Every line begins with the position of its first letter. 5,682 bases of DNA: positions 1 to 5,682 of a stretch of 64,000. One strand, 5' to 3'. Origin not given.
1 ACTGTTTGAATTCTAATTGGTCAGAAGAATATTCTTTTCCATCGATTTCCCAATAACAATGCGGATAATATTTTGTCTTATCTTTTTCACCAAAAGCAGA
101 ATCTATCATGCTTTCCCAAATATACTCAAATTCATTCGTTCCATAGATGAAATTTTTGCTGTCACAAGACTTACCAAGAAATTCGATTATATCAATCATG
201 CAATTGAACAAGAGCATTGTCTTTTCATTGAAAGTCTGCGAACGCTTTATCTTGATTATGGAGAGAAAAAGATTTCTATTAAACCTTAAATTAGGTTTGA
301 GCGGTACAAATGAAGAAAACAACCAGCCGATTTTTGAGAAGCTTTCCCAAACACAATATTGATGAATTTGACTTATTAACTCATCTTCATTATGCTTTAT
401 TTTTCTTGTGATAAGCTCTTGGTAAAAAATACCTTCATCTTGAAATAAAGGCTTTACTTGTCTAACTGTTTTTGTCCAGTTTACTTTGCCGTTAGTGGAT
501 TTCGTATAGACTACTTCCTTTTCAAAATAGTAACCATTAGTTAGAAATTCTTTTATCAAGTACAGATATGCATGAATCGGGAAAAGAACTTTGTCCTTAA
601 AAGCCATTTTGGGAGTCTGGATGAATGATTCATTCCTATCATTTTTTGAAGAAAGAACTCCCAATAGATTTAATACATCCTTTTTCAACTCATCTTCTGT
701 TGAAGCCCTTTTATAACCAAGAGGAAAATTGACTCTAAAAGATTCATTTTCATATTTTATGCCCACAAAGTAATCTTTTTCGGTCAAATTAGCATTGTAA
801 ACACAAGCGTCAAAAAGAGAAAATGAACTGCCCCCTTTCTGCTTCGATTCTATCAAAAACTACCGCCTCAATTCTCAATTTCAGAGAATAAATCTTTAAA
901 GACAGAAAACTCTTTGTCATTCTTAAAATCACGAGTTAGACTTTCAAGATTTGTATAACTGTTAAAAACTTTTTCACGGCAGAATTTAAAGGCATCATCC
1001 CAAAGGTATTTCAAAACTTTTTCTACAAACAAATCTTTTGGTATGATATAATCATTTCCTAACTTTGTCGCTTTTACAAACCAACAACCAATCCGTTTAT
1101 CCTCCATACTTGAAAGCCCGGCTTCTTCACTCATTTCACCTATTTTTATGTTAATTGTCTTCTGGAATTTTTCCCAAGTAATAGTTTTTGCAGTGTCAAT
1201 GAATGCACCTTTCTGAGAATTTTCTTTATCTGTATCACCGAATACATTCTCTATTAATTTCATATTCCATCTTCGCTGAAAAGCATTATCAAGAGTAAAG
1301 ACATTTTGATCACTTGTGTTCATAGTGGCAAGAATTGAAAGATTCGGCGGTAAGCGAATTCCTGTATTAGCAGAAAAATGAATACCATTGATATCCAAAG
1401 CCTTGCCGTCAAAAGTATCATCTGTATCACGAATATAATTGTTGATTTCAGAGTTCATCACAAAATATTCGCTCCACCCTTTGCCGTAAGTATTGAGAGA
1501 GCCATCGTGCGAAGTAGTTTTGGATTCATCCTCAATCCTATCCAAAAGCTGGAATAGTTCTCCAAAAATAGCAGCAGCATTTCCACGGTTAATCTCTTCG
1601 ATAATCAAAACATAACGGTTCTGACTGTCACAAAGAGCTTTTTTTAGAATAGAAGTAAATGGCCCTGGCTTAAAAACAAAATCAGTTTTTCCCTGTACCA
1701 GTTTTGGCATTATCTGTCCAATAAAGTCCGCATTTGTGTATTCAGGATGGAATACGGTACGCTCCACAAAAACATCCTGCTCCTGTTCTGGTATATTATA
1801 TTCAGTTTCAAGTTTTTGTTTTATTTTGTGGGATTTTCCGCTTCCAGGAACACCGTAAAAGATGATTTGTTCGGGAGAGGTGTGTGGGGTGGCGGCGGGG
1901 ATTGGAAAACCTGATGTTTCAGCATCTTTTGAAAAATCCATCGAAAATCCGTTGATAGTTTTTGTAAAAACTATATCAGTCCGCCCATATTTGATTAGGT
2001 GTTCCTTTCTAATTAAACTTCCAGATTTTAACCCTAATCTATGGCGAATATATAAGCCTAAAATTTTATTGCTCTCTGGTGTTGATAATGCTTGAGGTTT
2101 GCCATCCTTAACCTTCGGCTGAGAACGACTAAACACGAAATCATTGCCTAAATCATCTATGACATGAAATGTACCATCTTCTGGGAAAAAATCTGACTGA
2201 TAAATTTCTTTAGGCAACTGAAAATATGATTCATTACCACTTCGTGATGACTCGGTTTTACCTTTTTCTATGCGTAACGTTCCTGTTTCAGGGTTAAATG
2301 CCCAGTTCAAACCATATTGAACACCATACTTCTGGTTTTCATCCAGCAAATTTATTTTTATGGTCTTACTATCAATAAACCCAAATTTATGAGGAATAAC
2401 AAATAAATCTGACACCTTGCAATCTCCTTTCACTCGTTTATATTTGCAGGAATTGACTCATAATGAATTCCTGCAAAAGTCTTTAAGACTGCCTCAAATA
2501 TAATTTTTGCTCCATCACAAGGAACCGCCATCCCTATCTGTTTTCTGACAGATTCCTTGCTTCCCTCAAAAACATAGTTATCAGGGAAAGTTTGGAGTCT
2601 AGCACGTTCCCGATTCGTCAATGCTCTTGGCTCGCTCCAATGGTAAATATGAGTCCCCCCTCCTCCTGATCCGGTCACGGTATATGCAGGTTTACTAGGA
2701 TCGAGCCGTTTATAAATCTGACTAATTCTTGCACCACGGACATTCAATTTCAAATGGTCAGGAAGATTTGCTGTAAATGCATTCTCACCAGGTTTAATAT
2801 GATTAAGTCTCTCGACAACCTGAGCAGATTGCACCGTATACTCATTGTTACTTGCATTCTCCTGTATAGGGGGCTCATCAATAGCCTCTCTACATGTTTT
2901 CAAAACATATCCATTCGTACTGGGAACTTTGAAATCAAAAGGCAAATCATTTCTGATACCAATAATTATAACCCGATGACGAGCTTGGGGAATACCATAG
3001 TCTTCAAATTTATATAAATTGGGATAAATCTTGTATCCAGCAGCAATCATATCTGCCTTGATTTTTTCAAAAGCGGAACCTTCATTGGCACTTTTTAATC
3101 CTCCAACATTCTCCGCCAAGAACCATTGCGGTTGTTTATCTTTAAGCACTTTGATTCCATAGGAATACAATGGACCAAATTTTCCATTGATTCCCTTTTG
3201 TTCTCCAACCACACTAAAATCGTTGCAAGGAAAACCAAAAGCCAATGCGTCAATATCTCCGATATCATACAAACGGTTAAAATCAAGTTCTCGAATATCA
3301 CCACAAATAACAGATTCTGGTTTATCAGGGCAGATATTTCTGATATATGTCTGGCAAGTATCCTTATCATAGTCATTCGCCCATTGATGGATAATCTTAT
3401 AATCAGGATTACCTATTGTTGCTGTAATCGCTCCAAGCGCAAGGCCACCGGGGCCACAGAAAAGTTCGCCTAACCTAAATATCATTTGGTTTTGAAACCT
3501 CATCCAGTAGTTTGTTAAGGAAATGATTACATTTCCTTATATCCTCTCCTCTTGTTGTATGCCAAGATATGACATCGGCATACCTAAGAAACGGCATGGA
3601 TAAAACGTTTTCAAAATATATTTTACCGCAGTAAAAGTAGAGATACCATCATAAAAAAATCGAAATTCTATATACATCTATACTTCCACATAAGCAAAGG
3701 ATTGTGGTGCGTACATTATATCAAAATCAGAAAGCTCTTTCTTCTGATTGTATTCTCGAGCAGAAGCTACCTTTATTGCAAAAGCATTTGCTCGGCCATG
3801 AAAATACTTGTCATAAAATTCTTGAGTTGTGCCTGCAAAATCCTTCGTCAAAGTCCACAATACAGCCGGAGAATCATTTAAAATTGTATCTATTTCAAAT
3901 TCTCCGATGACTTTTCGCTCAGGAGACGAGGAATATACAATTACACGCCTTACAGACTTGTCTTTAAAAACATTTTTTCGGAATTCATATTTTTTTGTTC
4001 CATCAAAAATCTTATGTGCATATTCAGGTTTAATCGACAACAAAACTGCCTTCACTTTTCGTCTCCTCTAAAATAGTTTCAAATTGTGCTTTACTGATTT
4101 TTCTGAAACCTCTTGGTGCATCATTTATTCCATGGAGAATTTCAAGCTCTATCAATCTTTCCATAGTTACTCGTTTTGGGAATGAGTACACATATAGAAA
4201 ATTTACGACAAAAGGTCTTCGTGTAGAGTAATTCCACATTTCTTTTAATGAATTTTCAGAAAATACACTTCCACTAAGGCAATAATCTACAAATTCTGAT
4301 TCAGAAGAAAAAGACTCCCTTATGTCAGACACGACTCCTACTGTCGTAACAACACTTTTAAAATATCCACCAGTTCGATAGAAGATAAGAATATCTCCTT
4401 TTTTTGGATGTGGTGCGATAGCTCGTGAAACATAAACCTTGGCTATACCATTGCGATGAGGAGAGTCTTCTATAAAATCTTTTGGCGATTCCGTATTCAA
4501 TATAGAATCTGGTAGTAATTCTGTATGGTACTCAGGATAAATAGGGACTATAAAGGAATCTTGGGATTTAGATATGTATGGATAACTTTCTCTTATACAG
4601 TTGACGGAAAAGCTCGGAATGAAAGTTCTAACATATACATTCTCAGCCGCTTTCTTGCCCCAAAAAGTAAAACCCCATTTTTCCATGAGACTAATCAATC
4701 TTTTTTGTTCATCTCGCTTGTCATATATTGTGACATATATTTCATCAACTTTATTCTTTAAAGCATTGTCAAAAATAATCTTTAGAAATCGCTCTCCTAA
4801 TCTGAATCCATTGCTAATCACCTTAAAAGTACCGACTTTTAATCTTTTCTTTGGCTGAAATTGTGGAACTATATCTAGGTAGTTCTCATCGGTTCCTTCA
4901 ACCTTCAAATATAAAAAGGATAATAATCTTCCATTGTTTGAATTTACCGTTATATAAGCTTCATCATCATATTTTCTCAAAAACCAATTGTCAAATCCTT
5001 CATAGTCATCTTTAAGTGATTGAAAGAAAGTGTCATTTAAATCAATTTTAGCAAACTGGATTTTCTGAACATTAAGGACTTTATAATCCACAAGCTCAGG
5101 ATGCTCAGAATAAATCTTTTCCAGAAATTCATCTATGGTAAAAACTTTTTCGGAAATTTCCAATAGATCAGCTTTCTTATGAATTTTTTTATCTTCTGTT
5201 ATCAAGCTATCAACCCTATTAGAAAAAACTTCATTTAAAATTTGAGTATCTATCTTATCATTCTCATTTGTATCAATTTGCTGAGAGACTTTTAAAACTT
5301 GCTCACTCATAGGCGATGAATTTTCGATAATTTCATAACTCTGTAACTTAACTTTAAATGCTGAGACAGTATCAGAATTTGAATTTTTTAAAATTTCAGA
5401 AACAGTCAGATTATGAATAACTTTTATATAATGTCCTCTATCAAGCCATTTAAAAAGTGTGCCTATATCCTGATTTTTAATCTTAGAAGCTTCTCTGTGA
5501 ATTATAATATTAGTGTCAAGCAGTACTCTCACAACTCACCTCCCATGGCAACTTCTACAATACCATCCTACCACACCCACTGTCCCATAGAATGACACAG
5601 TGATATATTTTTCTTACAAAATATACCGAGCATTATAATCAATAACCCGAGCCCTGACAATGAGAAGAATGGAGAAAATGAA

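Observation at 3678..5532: Overlapping two-gene module, a PIN-GNAT-PUA(EVE-like) fusion plus a small ASCH protein: candidate undescribed defence/toxin system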

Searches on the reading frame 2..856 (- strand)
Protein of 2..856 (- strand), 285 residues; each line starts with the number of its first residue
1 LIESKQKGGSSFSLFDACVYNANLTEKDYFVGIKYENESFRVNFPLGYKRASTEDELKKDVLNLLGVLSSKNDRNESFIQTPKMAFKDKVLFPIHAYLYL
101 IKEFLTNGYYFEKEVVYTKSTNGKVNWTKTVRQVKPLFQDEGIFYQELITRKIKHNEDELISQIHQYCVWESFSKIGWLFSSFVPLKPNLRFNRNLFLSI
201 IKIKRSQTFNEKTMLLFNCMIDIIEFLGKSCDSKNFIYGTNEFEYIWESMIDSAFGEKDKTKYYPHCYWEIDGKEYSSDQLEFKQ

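Call 104: search_protein_families(library=pfam, proteins=[window:2-856:-], max_evalue=0.1)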
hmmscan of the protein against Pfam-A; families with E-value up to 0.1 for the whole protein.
window:2-856:- (285 aa): 1 family
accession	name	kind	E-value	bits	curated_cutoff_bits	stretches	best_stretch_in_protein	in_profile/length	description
PF09563.16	RE_LlaJI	-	1e-21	78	23.6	1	30-258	1-239/365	LlaJI restriction endonuclease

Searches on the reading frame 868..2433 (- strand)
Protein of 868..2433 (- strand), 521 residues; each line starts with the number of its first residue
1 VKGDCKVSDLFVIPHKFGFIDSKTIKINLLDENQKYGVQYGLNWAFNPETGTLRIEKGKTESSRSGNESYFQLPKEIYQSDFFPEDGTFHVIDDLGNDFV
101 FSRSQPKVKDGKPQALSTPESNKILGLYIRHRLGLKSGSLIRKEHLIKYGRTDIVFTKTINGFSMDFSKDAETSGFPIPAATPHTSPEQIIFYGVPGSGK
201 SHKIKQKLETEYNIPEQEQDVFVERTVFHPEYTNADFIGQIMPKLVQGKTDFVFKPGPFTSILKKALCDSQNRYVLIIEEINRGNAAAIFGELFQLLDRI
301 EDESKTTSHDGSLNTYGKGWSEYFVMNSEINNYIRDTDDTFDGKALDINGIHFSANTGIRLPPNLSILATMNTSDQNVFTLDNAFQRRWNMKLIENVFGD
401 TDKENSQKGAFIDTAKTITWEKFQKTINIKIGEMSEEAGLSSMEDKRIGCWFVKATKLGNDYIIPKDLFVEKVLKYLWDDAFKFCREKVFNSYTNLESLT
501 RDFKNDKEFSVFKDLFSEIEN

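Call 3: search_protein_families(library=pfam, proteins=[window:868-2433:-], max_evalue=1)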
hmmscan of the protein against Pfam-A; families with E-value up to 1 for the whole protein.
window:868-2433:- (521 aa): 4 families
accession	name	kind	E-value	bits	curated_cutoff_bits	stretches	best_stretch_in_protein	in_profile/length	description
PF20731.2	RE_NgoFVII_C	-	1.3e-22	80.6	23.8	1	23-159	7-130/131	NgoFVII C-terminal B3-like DNA-binding domain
PF07728.20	AAA_5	-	1.4e-08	35.3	22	1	190-388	2-138/139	AAA domain (dynein-related subfamily)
PF01443.25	Viral_helicase1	-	0.0039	17.5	21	1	191-214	2-23/228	Viral superfamily 1 RNA helicase core domain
PF13401.12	AAA_22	-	0.046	14.5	27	1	190-298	8-109/130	AAA domain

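Call 4: search_protein_families(library=padloc, proteins=[window:868-2433:-], max_evalue=1)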
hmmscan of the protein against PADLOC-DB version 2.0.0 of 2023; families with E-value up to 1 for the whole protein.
window:868-2433:- (521 aa): 2 families
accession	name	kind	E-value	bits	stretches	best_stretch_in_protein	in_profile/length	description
PDLC03547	REase_II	-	1.7e-66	223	1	190-512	267-563/585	Type II restriction enzyme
PDLC03448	REase_II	-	4.9e-32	109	2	253-492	602-822/857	Type II restriction enzyme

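Call 5: search_protein_families(library=ncbifam, proteins=[window:868-2433:-], max_evalue=1)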
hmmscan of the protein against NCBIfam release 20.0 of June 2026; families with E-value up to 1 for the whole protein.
window:868-2433:- (521 aa): 3 families
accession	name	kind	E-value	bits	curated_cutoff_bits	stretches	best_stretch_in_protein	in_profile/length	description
NF008457.0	PRK11331.1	equivalog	2.4e-12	46.3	637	2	188-299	195-299/459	5-methylcytosine-specific restriction enzyme subunit McrB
NF005250.0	PRK06761.1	equivalog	0.021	13.9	270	1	190-323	6-131/282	hypothetical protein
TIGR02928.1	TIGR02928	subfamily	0.062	12.2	181.3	1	185-284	38-141/366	orc1/cdc6 family replication initiation protein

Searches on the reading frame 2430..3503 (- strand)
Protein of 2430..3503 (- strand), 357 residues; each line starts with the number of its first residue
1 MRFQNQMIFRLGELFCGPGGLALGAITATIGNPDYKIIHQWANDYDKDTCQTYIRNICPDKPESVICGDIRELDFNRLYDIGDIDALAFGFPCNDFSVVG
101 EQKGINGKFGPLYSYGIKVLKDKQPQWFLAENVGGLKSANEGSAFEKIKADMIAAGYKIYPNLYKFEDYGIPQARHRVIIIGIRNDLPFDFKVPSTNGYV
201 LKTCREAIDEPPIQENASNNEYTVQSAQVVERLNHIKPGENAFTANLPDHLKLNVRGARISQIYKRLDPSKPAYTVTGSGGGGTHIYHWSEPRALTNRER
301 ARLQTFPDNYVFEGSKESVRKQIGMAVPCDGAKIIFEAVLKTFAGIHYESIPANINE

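Call 3: search_protein_families(library=pfam, proteins=[window:2430-3503:-], max_evalue=1)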
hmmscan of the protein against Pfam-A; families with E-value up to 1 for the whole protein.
window:2430-3503:- (357 aa): 1 family
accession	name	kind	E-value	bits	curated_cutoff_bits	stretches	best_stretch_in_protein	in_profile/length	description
PF00145.23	DNA_methylase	-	2.1e-72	244.7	22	1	9-340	1-323/324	C-5 cytosine-specific DNA methylase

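Call 4: search_protein_families(library=padloc, proteins=[window:2430-3503:-], max_evalue=1)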
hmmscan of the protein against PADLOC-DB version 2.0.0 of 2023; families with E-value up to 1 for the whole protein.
window:2430-3503:- (357 aa): 64 families (the best 25 are shown)
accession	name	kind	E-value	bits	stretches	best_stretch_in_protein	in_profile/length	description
PDLC03378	MTase_II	-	3e-118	393.1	1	7-354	1-341/344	Type II methyltransferase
PDLC03272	MTase_II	-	4.2e-62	208.6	1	6-345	72-392/407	Type II methyltransferase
PDLC03234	MTase_II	-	8.2e-62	207.6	2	13-224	9-215/375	Type II methyltransferase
PDLC00026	DruM2|DruM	-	2.9e-48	163.1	1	13-345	9-320/336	DNA cytosine methylase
PDLC00033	DruM2|DruM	-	3.8e-48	162.6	1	13-341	26-362/368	DNA cytosine methylase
PDLC03223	MTase_II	-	1.9e-47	159.9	3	218-341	343-464/469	Type II methyltransferase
PDLC03237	MTase_II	-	3.3e-46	155.7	2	12-188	797-973/1036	Type II methyltransferase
PDLC03326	MTase_II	-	1.9e-45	153.8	2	13-221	9-225/412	Type II methyltransferase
PDLC00027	DruM2|DruM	-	3.7e-44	149.5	2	10-218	13-205/361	DNA cytosine methylase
PDLC00031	DruM2|DruM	-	9.2e-44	148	2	10-196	13-184/361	DNA cytosine methylase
PDLC03307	MTase_II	-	2.8e-38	130.2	2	152-342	158-368/382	Type II methyltransferase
PDLC02649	DrmMII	-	1.2e-36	124.6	2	78-192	110-228/422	DrmMII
PDLC02650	DrmMII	-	6.5e-34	115.5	2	1-138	1-138/435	DrmMII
PDLC02656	DrmMII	-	1.8e-33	114.1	2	9-213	5-234/491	DrmMII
PDLC03330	MTase_II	-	1.5e-32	110.9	1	11-340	101-423/430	Type II methyltransferase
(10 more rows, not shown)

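Call 5: search_protein_families(library=ncbifam, proteins=[window:2430-3503:-], max_evalue=1)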
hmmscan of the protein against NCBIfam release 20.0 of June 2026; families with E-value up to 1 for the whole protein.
window:2430-3503:- (357 aa): 2 families
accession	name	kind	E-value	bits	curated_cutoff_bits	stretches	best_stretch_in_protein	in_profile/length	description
TIGR00675.1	dcm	superfamily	8.3e-51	173.6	100.65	1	13-337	3-327/329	DNA (cytosine-5-)-methyltransferase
NF007772.0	PRK10458.1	subfamily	8.7e-11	41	710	1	8-189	88-292/472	DNA cytosine methylase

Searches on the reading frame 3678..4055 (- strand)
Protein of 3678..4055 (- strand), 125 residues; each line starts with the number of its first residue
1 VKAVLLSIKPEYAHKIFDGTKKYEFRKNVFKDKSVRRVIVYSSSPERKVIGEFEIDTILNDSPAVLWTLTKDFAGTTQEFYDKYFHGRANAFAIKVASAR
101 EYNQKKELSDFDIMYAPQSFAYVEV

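Call 3: search_protein_families(library=pfam, proteins=[window:3678-4055:-], max_evalue=1)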
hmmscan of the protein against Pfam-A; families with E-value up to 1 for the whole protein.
window:3678-4055:- (125 aa): 2 families
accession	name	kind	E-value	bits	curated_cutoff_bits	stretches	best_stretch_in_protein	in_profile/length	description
PF04266.20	ASCH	-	3.8e-05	24.8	21.2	1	6-95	1-98/103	ASCH domain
PF12961.13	DUF3850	-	0.08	13.6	22.9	1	6-28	4-26/77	Domain of unknown function (DUF3850)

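Call 4: search_protein_families(library=padloc, proteins=[window:3678-4055:-], max_evalue=1)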
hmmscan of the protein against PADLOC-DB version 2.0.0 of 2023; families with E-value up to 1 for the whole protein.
window:3678-4055:- (125 aa): 3 families
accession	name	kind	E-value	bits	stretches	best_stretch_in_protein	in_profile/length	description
PDLC04425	PDC-M11B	-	1.6e-47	159.4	1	3-124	2-123/132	-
PDLC04424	PDC-M11B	-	6e-40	134.5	1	2-124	8-130/142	-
PDLC04423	PDC-M11B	-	4.8e-17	60.4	1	6-124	1-119/164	-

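Call 5: search_protein_families(library=ncbifam, proteins=[window:3678-4055:-], max_evalue=1)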
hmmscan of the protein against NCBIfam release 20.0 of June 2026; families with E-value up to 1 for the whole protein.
window:3678-4055:- (125 aa): 1 family
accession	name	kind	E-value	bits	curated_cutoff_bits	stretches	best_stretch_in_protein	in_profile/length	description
NF008917.0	PRK12279.1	equivalog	3.2e-15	56.2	526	1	3-123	190-310/311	50S ribosomal protein L22/unknown domain fusion protein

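Call 12: find_homologous_proteins(query=window:3678-4055:-, max_evalue=0.001)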
Query window:3678-4055:- (125 aa): 3955 proteins with E <= 0.001 among 3965 candidates; the best 120 are listed.
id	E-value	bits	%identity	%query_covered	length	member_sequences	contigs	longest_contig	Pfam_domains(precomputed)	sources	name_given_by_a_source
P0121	7.3e-74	263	98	100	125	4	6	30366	PF04266.21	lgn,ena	-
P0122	1.2e-70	253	94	100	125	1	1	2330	PF04266.21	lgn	-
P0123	4.2e-66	238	86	100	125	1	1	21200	-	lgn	-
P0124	8.9e-66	237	87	100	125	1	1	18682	-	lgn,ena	-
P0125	1.6e-62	227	84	100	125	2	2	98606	-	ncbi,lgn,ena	-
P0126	2.0e-60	220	80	100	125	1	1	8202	-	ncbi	-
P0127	4.2e-57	209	74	100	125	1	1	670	-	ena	-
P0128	6.9e-57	209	75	100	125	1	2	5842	-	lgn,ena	-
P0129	7.1e-57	209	74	100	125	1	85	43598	-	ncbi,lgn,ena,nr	ncbi:MAG: hypothetical protein SPE59_03485 [Treponema sp.]|nr:hypothetical protein [Treponema sp.]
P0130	9.3e-57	208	74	100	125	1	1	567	-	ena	-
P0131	9.4e-57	208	74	100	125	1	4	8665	-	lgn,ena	-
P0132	1.3e-56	208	74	100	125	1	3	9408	-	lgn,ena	-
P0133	1.7e-56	207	74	100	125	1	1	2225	-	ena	-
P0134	1.9e-56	207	74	100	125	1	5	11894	-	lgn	-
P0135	1.9e-56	207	74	100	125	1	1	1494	-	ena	-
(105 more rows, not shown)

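Call 16: search_solved_structures(query=window:3678-4055:-, max_evalue=10, show_alignments=3)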
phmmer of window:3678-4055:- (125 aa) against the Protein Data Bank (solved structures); distinct sequences matched with E-value up to 10: 4.
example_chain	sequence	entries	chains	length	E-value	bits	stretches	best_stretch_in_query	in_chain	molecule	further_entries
5gus_A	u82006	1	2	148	8e-08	36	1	2-96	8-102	Helix-turn-helix domain-containing protein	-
5guq_A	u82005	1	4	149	8.2e-08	36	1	2-96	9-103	Helix-turn-helix domain-containing protein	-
5y6c_A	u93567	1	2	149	9.8e-08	35.7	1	2-95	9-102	Helix-turn-helix domain-containing protein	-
5y6b_A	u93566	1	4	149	3e-07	34.1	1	2-96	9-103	Helix-turn-helix domain-containing protein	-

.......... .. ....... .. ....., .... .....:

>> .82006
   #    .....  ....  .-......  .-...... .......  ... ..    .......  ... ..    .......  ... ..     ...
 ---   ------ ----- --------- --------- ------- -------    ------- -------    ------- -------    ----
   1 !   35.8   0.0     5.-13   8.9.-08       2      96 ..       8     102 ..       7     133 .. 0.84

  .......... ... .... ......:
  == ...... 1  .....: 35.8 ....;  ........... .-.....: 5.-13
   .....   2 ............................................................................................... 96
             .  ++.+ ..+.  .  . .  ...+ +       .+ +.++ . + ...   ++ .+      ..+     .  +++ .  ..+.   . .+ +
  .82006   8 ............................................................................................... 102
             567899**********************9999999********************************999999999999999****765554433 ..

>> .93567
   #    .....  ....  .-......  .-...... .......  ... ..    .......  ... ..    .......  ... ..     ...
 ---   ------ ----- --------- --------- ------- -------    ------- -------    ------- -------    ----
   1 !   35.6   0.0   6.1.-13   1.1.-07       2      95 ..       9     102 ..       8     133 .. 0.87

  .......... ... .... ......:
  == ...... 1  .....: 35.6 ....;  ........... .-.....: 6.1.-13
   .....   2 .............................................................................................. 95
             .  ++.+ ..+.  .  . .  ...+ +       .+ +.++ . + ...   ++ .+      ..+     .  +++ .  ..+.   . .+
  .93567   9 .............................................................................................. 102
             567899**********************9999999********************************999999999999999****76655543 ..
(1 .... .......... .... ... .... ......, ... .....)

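Call 90: predict_structure(alignment_id=A5)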
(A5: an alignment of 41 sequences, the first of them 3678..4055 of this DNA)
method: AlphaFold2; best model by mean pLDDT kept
length: 125 residues; sequences in the alignment: 41
mean_pLDDT: 58.8   pTM: 0.51
mean pLDDT of the five models: 58.8, 57.9, 56.1, 55.0, 51.2
residues with pLDDT >= 90: 0; 70-90: 4; 50-70: 101; < 50: 20
segments of 3 or more residues with pLDDT < 50: 88-104
pLDDT, mean of each block of 10 residues (from residue 1): 60 60 61 67 61 55 62 61 56 37 53 66 69
secondary structure, 60 per line:
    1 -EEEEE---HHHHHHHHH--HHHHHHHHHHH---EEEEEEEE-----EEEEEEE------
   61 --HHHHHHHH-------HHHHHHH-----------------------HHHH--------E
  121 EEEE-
elements in order: E2-6 H10-18 H21-31 E35-42 E48-54 H63-70 H78-84 H108-111 E120-124

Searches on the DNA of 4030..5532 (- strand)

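Call 71: search_dna_similar(query=L067:3968-5396:+, collection=ecoli_genomes, mode=near, max_rows=8, rows=spread)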
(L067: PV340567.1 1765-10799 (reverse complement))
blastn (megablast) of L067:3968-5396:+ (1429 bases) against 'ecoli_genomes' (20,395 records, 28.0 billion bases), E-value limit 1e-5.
Records with a match: 275; places in all: 275; records where one place covers at least 80% of the query: 275.
Genomes with a match: 275 of 5426; with a place that covers at least 80% of the query: 275. Places per genome that has any: lowest 1, median 1, highest 1. On chromosomes: 275 places; on plasmids: 0.
Best place of each record, by identity: >=99% 275.
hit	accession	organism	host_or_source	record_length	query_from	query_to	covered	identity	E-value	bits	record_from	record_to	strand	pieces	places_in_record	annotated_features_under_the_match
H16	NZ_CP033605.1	Escherichia coli O157:H7 strain TR01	Cattle carcass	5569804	1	1429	100%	99.9%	0e+0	2634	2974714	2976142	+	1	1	hypothetical protein | ASCH domain-containing protein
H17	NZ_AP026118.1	Escherichia coli strain CEC13004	Homo sapiens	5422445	1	1429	100%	99.9%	0e+0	2634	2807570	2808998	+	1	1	hypothetical protein | ASCH domain-containing protein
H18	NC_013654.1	Escherichia coli SE15 strain SE15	-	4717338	1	1429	100%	99.9%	0e+0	2628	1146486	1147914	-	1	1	hypothetical protein | ASCH domain-containing protein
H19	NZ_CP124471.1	Escherichia coli strain AVS0973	wastewater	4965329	1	1429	100%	99.9%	0e+0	2628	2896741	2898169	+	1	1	hypothetical protein | ASCH domain-containing protein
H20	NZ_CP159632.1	Escherichia coli strain Z135-6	hospital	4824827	1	1429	100%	99.9%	0e+0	2628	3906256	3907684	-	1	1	hypothetical protein | ASCH domain-containing protein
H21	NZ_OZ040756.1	Escherichia coli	-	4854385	1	1429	100%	99.9%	0e+0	2628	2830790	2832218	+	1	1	hypothetical protein | ASCH domain-containing protein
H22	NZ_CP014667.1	Escherichia coli strain ECONIH2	-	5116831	1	1429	100%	99.8%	0e+0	2623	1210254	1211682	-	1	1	hypothetical protein | ASCH domain-containing protein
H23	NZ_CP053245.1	Escherichia coli strain SCU-485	Homo sapiens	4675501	1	1429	100%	99.3%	0e+0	2588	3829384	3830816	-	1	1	N-acetyltransferase | hypothetical protein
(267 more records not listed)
